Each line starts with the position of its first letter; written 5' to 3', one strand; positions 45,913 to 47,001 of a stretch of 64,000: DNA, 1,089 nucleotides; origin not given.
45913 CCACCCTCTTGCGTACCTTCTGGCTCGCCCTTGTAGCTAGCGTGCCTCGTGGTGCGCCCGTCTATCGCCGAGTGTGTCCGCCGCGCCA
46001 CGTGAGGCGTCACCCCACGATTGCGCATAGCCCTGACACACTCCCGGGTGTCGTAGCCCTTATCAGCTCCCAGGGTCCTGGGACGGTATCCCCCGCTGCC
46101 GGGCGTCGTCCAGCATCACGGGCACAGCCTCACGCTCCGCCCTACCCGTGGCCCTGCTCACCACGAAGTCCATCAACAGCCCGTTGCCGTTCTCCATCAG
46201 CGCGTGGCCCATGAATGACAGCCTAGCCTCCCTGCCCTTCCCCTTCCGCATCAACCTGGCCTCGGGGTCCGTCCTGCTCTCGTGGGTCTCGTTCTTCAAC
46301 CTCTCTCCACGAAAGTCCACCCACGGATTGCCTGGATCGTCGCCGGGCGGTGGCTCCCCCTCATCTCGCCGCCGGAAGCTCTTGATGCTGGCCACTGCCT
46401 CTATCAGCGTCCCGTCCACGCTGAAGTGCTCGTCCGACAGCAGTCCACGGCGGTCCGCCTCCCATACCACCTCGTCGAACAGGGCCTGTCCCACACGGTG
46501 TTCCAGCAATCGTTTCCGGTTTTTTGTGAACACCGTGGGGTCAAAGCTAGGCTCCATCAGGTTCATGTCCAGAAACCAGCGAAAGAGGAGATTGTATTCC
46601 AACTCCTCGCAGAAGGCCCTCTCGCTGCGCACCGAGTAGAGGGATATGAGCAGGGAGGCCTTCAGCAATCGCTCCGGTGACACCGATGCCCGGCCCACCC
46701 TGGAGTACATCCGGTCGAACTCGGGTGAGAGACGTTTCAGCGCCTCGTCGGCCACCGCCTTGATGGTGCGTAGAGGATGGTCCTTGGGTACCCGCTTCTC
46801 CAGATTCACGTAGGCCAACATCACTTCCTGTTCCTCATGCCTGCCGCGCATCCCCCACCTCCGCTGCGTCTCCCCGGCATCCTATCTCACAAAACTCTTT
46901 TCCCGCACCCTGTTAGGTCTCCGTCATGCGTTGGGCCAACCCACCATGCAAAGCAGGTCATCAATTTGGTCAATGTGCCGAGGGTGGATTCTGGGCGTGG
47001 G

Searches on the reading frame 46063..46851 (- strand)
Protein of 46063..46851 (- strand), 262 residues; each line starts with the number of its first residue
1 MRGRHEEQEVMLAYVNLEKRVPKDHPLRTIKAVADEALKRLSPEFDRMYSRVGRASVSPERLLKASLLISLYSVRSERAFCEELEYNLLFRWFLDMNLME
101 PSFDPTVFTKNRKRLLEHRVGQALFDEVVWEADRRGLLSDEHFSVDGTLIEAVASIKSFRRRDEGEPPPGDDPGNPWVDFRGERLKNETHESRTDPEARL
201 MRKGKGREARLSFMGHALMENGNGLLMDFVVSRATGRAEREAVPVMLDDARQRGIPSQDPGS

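Call 59: search_protein_families(library=pfam, proteins=[window:46063-46851:-], max_evalue=0.001)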
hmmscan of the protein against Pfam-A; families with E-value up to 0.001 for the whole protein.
window:46063-46851:- (262 aa): 1 family
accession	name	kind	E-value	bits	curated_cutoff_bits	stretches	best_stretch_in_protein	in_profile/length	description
PF05598.16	DUF772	-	1.1e-19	70.6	23.1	1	53-128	1-74/74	Transposase domain (DUF772)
